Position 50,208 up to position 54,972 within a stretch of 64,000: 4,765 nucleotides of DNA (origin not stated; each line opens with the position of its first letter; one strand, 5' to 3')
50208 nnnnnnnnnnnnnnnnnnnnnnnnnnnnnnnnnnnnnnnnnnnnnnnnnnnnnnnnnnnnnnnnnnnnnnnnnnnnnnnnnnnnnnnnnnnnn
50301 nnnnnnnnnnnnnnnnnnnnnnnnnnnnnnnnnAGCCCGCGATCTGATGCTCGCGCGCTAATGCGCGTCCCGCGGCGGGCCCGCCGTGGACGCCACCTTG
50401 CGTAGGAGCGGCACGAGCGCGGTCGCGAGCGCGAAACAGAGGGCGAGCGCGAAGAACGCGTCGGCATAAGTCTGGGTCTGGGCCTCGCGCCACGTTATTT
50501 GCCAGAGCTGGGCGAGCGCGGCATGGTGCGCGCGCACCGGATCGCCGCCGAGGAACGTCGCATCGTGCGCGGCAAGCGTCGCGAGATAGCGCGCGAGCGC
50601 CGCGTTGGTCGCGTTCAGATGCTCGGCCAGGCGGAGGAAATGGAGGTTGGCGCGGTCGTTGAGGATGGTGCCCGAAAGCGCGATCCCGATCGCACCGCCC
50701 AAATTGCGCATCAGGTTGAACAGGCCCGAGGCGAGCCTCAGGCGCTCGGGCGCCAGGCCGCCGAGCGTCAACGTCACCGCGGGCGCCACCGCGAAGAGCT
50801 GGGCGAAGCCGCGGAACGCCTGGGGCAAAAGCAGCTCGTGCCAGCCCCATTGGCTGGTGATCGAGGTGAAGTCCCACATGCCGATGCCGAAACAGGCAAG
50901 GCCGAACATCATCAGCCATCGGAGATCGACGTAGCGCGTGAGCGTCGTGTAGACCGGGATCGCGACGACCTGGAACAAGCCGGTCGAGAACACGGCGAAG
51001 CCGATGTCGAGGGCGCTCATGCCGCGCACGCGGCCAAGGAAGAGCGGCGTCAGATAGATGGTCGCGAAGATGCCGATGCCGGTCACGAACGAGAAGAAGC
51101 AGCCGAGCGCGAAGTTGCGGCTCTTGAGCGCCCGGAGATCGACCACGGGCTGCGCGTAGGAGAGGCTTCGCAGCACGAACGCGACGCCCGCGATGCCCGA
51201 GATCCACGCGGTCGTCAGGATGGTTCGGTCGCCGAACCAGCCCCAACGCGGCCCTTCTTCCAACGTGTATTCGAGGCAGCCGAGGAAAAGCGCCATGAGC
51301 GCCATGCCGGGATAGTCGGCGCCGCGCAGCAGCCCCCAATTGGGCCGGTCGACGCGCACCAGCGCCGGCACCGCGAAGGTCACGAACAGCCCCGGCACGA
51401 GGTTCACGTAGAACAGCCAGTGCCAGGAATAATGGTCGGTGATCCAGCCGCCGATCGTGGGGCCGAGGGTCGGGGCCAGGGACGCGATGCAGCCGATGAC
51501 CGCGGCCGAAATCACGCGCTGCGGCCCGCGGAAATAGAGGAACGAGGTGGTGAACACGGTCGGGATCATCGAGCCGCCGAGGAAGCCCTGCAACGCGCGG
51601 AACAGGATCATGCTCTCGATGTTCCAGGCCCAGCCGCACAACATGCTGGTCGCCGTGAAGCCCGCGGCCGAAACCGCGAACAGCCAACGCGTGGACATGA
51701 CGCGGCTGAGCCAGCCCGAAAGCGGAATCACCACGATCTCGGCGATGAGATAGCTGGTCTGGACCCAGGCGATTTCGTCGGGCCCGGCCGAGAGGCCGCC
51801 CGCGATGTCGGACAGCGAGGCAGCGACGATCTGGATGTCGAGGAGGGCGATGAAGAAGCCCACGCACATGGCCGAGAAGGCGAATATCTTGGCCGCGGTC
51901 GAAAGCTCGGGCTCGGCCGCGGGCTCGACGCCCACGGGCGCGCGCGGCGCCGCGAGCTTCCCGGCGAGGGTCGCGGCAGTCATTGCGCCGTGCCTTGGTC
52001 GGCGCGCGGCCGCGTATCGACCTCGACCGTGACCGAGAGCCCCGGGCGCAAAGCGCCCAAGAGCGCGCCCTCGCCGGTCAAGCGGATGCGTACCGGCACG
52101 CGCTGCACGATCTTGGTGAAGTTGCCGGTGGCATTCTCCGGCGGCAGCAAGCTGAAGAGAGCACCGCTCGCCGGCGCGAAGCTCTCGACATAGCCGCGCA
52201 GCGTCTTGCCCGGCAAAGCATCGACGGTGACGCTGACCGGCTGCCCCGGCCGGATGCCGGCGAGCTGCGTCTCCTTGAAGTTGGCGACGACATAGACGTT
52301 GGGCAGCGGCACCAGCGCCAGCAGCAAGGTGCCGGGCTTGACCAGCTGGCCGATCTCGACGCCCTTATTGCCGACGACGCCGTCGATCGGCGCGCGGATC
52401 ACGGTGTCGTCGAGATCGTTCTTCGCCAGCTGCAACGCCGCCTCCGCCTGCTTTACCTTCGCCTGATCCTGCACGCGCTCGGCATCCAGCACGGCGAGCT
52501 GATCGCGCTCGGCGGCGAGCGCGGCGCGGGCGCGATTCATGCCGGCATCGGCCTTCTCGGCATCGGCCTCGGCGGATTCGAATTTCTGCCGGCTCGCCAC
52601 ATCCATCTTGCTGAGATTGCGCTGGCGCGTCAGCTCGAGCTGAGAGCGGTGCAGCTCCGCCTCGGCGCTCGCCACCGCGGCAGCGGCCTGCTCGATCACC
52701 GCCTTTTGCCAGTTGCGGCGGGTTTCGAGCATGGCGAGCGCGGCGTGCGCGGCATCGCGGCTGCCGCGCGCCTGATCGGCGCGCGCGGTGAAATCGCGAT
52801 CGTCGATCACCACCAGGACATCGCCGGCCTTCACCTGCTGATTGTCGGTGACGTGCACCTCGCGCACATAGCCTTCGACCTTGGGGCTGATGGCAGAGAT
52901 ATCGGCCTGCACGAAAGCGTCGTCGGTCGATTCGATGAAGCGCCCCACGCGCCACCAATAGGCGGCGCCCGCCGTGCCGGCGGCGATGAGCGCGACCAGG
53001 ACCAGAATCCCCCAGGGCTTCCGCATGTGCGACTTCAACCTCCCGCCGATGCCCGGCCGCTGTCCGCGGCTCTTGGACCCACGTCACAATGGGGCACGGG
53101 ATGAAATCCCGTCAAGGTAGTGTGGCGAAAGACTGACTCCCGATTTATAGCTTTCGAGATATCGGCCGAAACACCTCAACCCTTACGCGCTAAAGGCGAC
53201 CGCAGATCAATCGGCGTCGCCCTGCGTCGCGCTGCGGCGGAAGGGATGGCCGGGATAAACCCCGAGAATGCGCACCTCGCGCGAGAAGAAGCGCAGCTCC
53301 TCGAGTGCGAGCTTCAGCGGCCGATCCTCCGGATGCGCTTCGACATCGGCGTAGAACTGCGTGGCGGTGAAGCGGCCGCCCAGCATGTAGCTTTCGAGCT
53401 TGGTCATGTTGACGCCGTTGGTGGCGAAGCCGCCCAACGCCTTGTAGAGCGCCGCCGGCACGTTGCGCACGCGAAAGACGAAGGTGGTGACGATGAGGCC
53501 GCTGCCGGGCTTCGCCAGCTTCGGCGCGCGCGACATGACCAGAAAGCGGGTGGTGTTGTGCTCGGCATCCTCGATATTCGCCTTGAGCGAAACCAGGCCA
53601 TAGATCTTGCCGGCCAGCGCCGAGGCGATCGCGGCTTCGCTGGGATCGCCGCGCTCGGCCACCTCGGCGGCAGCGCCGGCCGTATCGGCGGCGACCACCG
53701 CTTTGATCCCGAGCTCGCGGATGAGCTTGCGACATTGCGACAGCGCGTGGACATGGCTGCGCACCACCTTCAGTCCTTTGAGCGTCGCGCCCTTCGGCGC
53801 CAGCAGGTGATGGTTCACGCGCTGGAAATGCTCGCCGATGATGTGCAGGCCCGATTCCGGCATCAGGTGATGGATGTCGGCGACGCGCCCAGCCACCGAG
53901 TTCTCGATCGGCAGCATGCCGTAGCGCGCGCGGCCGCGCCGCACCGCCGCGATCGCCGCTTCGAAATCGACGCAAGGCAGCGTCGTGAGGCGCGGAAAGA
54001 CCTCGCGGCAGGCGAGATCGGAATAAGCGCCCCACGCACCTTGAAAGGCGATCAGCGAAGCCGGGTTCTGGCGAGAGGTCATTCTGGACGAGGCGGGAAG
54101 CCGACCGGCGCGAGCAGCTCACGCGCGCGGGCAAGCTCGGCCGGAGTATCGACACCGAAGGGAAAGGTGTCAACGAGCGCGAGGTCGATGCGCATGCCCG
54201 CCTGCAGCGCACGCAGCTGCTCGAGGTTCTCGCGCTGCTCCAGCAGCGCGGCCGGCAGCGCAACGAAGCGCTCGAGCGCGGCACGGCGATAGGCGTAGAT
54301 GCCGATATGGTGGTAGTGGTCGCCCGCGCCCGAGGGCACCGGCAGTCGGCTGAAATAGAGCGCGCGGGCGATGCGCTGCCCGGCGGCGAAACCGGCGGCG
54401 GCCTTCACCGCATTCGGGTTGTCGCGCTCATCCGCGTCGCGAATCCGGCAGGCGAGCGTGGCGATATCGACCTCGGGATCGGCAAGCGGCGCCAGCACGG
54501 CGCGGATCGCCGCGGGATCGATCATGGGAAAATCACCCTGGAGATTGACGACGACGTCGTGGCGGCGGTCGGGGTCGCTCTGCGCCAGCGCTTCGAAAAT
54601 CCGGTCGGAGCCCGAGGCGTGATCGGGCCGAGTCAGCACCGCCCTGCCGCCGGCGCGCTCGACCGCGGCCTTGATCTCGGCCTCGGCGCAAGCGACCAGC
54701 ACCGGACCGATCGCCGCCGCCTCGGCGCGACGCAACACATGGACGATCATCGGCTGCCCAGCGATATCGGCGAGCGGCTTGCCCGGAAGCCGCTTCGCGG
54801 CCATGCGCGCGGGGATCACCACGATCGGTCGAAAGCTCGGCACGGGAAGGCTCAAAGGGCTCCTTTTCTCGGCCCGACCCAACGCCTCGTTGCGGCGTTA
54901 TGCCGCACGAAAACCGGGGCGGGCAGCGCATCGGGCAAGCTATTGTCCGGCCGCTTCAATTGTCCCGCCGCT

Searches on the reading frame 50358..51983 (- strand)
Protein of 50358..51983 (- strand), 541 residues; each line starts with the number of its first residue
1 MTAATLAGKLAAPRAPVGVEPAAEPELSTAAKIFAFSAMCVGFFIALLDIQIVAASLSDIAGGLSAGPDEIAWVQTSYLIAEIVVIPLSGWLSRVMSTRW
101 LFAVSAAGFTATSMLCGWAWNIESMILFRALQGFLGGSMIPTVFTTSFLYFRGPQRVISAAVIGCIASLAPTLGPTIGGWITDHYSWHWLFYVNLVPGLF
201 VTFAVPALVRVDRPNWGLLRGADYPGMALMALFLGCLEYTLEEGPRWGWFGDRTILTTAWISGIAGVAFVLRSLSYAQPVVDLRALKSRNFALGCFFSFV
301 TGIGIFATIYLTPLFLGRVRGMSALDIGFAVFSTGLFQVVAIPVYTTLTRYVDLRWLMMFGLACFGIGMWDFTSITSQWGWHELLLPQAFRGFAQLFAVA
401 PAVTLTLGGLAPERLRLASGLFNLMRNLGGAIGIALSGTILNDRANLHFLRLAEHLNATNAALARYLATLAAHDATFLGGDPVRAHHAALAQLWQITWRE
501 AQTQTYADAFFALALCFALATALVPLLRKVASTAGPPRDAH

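Call 71: search_protein_families(library=pfam, proteins=[window:50358-51983:-], max_evalue=0.00001)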
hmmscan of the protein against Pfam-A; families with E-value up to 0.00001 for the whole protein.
window:50358-51983:- (541 aa): 1 family
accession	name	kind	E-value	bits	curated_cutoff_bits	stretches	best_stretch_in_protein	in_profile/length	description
PF07690.21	MFS_1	-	1.2e-42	146.5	33.4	2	39-433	1-346/347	Major Facilitator Superfamily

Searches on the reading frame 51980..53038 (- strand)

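Call 71: search_protein_families(library=pfam, proteins=[window:51980-53038:-], max_evalue=0.00001)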
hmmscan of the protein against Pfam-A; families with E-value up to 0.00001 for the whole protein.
window:51980-53038:- (352 aa): 4 families
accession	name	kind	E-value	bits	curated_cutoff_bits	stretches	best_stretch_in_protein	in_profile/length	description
PF16576.10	HlyD_D23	-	1.9e-21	76.8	30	1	44-289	16-186/214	Barrel-sandwich domain of CusB or HlyD membrane-fusion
PF13437.12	HlyD_3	-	1.4e-17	64.8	22.2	1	213-296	1-79/106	HlyD family secretion protein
PF13533.13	Biotin_lipoyl_2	-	4.5e-13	49.1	29.8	1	49-79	2-32/32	Biotin-lipoyl like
PF00529.27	CusB_dom_1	-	9.7e-11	42.2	26.5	1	26-341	6-88/89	Cation efflux system protein CusB domain 1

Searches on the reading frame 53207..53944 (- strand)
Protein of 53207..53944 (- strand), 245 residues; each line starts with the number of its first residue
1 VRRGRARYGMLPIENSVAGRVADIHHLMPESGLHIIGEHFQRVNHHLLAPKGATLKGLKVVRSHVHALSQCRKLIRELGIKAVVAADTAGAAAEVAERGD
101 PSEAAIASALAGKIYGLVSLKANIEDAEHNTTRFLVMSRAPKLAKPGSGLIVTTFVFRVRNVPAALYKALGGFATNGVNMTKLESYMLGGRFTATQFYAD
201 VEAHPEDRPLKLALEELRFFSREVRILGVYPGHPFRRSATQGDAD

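Call 71: search_protein_families(library=pfam, proteins=[window:53207-53944:-], max_evalue=0.00001)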
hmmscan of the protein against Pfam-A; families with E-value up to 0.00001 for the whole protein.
window:53207-53944:- (245 aa): 1 family
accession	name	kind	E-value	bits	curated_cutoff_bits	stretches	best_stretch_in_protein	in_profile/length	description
PF00800.23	PDT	-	3.1e-43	148.1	25.2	1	2-140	39-179/181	Prephenate dehydratase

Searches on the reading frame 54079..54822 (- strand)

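Call 71: search_protein_families(library=pfam, proteins=[window:54079-54822:-], max_evalue=0.00001)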
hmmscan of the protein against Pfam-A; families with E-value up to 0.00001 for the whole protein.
window:54079-54822:- (247 aa): 2 families
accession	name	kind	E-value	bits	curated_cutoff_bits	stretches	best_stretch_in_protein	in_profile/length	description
PF02348.25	CTP_transf_3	-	6.4e-42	144.2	22.6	1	2-212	3-217/217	Cytidylyltransferase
PF12804.13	NTP_transf_3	-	2.7e-11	44.4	27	1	14-127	15-125/160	MobA-like NTP transferase domain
